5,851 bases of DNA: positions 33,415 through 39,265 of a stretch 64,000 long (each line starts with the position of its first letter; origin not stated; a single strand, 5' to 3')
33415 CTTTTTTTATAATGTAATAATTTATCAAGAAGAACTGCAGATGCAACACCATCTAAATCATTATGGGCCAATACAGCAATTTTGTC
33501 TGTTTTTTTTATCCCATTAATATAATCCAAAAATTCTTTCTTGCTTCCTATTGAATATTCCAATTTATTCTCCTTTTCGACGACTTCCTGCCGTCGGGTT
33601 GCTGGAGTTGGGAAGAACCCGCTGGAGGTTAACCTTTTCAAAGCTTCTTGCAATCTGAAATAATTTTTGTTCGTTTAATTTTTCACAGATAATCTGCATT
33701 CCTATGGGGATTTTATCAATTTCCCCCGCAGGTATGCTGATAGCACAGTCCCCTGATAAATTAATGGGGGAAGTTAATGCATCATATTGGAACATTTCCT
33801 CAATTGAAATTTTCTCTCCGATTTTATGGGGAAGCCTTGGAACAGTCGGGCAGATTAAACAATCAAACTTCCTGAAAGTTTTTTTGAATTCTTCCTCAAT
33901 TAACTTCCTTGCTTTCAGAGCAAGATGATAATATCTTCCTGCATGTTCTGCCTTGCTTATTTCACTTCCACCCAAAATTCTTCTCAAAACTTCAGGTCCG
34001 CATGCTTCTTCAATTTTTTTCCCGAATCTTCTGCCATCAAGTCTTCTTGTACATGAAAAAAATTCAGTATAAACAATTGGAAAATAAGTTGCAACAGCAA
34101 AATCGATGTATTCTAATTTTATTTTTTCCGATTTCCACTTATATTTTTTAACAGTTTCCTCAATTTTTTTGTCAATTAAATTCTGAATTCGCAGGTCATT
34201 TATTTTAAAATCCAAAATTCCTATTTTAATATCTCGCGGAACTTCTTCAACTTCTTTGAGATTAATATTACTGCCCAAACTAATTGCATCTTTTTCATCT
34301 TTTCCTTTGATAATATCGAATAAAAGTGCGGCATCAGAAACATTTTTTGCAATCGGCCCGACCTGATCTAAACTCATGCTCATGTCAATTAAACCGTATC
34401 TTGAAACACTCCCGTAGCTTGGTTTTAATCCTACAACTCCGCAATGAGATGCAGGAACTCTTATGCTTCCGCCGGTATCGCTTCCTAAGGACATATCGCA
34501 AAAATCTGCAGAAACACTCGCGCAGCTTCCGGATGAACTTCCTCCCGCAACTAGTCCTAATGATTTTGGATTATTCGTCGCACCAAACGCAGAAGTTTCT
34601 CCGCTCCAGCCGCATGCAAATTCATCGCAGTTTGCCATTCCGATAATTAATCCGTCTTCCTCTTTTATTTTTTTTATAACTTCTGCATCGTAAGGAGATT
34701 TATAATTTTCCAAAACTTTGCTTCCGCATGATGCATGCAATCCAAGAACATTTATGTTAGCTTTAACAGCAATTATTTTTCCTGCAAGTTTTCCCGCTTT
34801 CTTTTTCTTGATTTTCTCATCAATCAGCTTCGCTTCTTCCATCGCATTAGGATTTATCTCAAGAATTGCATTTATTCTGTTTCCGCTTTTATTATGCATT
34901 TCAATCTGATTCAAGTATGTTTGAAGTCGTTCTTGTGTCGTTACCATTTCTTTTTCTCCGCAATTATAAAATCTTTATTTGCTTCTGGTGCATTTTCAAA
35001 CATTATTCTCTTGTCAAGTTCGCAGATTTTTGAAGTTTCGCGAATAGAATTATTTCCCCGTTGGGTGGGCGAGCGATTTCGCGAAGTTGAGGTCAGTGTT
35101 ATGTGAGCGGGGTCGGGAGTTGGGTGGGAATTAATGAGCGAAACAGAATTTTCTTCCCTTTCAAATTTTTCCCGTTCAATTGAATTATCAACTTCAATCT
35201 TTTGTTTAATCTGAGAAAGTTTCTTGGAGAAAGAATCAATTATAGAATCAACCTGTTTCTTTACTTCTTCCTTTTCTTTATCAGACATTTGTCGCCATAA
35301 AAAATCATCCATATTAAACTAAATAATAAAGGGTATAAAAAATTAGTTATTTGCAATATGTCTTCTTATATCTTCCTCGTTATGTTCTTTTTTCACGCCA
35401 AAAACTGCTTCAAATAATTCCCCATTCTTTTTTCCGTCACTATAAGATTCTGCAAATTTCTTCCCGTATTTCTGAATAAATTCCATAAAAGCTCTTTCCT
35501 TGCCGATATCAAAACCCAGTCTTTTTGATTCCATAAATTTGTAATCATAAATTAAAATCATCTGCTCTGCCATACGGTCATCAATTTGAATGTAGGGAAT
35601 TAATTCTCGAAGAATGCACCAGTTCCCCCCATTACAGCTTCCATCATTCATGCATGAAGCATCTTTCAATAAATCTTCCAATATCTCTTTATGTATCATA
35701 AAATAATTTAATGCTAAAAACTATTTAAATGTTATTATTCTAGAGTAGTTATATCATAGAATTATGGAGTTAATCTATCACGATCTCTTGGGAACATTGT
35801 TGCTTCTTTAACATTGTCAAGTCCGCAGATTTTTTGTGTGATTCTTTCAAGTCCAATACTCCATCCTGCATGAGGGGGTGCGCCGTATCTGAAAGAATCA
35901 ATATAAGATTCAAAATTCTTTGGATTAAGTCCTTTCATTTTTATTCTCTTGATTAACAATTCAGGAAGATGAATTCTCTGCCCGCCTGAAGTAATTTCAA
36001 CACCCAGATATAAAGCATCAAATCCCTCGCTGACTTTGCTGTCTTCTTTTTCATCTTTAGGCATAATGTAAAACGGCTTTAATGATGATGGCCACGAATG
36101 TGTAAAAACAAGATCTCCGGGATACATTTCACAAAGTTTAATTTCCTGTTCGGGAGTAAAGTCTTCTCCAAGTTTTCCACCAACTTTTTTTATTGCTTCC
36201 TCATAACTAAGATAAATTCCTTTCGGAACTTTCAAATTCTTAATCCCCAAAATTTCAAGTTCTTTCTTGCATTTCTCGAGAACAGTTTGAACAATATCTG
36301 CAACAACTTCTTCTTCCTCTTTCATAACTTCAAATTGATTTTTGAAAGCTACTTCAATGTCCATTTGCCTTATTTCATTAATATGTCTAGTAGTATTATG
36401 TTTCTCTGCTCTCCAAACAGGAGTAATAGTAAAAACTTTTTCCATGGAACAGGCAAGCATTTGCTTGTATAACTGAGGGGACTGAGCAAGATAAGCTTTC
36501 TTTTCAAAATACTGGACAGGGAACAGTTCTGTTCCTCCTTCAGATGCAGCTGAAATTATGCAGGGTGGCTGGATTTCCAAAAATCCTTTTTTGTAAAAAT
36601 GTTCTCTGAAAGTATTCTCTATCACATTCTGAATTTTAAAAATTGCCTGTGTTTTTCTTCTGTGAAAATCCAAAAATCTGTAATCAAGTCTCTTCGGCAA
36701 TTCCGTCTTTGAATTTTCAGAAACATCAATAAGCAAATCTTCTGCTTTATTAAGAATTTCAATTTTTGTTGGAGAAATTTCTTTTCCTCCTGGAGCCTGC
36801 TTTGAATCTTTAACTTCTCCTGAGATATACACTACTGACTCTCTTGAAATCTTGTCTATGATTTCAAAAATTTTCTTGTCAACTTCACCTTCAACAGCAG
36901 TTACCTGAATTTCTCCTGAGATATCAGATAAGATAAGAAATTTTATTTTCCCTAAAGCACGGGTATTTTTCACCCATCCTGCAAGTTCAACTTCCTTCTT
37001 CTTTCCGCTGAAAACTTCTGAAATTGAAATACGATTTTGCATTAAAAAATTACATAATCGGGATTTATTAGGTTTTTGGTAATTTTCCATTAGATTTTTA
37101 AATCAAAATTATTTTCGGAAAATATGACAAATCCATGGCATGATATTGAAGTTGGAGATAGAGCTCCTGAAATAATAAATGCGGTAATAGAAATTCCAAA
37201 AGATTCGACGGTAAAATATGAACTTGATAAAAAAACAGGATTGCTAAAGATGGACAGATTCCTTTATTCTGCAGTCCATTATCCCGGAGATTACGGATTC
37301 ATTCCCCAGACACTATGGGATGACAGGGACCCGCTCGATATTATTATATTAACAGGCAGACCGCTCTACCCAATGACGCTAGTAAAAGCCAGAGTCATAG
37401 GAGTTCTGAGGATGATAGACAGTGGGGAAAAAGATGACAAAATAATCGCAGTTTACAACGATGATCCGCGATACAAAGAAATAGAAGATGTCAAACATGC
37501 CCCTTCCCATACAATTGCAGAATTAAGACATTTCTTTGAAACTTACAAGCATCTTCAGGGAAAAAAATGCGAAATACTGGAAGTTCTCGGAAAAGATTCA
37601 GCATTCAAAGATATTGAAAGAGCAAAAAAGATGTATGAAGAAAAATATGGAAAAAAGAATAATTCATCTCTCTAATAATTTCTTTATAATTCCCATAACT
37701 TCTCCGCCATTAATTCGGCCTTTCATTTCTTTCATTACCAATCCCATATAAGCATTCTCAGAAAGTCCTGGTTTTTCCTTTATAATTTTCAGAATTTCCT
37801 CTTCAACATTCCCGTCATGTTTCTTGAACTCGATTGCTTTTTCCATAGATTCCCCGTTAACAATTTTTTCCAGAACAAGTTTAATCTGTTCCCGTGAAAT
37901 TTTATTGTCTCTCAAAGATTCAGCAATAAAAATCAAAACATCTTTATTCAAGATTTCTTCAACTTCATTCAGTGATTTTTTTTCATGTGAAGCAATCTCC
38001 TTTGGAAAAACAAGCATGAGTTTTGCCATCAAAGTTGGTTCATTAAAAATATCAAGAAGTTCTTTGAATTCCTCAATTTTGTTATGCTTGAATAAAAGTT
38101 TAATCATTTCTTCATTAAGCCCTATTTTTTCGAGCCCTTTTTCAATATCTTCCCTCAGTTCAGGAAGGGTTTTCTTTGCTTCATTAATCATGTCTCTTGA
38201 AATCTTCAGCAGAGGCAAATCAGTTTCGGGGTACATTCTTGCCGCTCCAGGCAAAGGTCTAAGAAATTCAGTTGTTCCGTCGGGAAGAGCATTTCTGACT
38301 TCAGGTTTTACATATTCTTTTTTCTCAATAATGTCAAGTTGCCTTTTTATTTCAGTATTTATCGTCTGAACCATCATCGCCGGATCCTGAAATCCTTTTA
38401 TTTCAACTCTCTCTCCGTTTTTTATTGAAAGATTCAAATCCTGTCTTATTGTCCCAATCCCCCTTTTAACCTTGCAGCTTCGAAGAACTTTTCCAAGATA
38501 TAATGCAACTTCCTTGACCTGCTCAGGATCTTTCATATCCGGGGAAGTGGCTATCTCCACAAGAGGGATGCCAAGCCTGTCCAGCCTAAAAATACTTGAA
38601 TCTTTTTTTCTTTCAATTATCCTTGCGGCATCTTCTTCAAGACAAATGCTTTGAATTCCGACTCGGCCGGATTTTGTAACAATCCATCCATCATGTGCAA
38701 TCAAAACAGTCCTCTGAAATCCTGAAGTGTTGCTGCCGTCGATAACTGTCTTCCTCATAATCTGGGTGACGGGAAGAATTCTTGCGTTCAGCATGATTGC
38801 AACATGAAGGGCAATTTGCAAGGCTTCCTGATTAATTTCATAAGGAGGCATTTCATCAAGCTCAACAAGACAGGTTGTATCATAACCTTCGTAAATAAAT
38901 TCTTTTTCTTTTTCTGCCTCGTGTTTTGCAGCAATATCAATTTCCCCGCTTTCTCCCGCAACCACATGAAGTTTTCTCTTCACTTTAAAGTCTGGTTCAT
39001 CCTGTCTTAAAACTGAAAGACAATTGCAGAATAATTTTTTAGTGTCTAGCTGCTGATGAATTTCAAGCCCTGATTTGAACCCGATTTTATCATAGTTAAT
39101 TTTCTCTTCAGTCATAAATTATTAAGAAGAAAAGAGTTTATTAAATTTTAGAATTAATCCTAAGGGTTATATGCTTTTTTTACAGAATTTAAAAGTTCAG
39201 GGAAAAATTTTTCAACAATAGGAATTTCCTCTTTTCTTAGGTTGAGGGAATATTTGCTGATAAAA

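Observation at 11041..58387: Five canonical G-quadruplex motifs, all G-rich on the + strand, embedded in the repeat family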

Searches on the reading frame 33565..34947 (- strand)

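Call 12: search_protein_families(library=pfam, proteins=[window:33565-34947:-])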
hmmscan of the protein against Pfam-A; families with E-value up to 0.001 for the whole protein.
window:33565-34947:- (460 aa): 1 family
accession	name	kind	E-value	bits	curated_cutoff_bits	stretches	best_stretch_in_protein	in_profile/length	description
PF01425.27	Amidase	-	7.1e-111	371.8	27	1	8-429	3-444/445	Amidase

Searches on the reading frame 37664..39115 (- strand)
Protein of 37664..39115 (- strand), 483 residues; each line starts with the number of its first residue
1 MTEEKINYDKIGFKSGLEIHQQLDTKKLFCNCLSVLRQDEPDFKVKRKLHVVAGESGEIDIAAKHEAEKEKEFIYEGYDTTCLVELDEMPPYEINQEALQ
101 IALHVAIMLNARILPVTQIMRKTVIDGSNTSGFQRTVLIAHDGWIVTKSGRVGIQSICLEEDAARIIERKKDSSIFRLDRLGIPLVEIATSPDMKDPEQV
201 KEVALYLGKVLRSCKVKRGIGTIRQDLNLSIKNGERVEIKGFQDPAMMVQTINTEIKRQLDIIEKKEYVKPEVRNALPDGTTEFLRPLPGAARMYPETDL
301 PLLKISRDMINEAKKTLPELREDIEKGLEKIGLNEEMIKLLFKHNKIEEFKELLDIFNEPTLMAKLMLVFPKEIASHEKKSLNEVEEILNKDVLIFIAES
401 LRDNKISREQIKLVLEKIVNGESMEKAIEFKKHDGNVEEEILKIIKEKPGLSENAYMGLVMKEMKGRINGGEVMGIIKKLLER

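Call 12: search_protein_families(library=pfam, proteins=[window:37664-39115:-])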
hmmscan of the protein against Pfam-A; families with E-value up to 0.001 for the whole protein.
window:37664-39115:- (483 aa): 2 families
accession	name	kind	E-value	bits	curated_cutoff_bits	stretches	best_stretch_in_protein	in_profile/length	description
PF02934.20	GatB_N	-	2.1e-55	188.3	23.4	1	15-310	3-276/277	GatB/GatE catalytic domain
PF02637.23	GatB_Yqey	-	9.8e-05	22.7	27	1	349-481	2-148/148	GatB domain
